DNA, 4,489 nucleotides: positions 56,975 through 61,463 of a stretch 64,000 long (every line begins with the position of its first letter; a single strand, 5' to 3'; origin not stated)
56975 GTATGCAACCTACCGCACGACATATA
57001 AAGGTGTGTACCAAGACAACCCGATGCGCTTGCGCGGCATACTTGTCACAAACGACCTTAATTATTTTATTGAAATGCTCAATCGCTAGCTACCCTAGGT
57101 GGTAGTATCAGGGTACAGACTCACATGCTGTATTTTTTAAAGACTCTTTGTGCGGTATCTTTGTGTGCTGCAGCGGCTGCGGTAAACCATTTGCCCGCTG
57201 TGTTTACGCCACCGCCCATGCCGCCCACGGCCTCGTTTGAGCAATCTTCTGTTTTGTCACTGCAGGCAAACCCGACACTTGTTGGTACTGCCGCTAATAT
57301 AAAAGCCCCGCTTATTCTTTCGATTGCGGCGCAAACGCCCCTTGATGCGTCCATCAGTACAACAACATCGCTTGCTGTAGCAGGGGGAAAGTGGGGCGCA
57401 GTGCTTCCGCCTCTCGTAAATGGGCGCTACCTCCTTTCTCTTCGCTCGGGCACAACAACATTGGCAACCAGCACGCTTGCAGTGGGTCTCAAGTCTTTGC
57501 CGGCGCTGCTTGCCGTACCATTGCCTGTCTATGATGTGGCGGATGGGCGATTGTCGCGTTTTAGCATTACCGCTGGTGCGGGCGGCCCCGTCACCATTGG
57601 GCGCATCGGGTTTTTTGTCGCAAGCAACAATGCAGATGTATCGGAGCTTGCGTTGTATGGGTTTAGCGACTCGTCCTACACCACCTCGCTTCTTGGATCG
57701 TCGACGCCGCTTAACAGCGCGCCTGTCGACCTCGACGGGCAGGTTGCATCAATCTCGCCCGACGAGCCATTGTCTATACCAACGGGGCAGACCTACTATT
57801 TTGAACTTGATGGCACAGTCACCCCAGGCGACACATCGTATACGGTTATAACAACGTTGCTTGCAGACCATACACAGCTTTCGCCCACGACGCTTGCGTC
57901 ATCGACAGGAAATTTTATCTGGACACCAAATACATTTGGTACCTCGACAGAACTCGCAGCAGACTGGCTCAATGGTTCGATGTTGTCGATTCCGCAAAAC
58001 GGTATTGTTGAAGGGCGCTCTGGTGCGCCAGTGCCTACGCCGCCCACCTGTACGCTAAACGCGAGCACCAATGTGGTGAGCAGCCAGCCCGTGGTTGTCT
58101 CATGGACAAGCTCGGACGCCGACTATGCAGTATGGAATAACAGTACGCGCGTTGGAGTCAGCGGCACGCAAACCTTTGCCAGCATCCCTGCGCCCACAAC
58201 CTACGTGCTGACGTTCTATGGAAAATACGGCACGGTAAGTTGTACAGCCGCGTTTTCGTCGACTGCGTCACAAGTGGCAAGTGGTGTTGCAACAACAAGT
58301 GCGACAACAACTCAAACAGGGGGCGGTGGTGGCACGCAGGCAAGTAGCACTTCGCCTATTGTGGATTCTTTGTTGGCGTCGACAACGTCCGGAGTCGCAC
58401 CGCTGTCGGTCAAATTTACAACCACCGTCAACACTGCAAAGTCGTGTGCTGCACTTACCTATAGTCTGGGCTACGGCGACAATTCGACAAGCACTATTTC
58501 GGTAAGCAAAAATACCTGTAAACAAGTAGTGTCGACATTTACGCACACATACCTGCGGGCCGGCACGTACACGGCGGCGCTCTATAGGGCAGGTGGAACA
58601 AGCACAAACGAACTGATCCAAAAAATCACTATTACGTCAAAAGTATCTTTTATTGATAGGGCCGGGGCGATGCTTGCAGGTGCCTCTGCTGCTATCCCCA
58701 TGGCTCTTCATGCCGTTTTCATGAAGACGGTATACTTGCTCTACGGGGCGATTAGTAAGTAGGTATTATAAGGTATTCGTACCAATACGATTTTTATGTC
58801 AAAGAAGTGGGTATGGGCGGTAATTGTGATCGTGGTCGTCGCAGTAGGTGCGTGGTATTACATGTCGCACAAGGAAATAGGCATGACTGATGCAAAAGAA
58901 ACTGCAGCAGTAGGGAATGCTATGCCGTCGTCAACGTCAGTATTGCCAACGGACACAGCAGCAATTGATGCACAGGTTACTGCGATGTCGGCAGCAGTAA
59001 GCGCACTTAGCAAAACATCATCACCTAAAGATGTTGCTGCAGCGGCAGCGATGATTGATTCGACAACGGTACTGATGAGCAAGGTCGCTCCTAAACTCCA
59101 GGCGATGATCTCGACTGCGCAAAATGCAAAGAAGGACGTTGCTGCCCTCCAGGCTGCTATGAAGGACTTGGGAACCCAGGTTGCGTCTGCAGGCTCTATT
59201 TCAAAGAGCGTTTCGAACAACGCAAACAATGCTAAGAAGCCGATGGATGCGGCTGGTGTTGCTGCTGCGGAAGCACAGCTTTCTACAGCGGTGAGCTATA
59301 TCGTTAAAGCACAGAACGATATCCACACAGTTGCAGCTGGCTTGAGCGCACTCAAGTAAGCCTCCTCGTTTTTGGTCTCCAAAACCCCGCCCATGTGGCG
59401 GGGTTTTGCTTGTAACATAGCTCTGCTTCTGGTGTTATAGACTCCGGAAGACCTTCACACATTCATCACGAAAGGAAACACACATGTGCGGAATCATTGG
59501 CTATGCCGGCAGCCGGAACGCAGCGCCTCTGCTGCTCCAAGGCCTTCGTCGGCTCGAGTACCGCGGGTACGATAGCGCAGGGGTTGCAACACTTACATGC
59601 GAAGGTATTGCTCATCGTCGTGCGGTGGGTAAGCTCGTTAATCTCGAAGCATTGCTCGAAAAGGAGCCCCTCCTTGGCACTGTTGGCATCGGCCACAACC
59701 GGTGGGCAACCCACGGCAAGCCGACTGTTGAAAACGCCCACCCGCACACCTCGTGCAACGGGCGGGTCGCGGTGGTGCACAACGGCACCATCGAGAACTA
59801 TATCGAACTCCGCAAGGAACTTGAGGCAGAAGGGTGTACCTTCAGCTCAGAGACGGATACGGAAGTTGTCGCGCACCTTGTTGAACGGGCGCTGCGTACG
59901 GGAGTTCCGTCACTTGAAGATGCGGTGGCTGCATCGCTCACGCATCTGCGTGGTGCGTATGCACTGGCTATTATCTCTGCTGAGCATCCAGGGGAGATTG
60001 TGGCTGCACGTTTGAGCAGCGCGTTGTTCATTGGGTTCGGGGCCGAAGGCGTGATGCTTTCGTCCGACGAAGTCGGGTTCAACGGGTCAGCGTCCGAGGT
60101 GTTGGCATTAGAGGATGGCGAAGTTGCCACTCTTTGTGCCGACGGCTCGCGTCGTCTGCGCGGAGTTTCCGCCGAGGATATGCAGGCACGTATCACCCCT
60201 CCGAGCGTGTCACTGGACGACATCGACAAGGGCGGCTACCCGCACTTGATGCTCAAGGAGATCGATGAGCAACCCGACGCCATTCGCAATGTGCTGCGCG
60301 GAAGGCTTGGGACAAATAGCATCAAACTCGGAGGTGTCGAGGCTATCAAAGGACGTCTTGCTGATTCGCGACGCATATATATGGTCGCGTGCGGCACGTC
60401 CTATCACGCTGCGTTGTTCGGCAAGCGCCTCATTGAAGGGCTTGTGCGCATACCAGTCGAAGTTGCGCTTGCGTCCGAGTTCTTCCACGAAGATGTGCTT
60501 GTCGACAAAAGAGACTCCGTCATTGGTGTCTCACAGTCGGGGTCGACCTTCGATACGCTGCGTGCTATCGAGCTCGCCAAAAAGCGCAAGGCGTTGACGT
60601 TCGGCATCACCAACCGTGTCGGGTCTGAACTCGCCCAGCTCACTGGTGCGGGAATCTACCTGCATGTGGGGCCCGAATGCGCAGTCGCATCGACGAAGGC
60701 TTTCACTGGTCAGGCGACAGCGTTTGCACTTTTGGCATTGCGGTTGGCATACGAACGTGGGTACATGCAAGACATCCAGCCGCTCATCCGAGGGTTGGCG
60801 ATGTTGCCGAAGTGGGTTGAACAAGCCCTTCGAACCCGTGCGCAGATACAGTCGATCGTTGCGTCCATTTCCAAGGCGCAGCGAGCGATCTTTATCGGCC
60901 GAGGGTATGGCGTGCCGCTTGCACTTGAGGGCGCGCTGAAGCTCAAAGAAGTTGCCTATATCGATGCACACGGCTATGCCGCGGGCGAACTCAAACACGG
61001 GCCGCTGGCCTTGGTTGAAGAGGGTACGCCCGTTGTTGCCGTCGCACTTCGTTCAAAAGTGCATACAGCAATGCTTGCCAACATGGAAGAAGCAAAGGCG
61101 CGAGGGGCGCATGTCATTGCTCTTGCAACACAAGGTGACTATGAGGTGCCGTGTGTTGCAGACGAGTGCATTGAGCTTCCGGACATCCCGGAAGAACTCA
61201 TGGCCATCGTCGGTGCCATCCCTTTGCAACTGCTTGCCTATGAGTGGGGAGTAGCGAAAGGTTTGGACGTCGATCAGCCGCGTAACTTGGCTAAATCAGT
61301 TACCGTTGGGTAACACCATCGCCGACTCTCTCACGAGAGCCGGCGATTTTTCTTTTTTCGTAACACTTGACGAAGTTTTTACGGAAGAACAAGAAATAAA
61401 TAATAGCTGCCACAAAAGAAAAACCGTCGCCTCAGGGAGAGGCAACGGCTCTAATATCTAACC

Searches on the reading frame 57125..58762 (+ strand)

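Call 18: search_protein_families(library=pfam, proteins=[window:57125-58762:+], max_evalue=0.001)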
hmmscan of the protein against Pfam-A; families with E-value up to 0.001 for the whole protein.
window:57125-58762:+ (545 aa): 2 families
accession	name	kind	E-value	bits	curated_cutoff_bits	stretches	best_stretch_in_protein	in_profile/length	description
PF00801.26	PKD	-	0.00027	21.3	23.5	1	418-487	6-64/80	PKD domain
PF18911.6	PKD_4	-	0.00048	20.6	27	1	411-489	4-69/85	PKD domain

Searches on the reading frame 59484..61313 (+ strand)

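Call 61: search_protein_families(library=pfam, proteins=[window:59484-61313:+], max_evalue=0.001)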
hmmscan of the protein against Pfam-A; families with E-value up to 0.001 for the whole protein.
window:59484-61313:+ (609 aa): 3 families
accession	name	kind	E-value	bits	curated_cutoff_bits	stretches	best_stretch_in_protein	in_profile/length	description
PF01380.27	SIS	-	2.9e-54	182.8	25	2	292-419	2-130/131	SIS domain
PF13522.11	GATase_6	-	3.8e-21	75.9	27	1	66-176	11-110/130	Glutamine amidotransferase domain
PF13537.11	GATase_7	-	3.7e-16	59.7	25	1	83-177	11-95/123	Glutamine amidotransferase domain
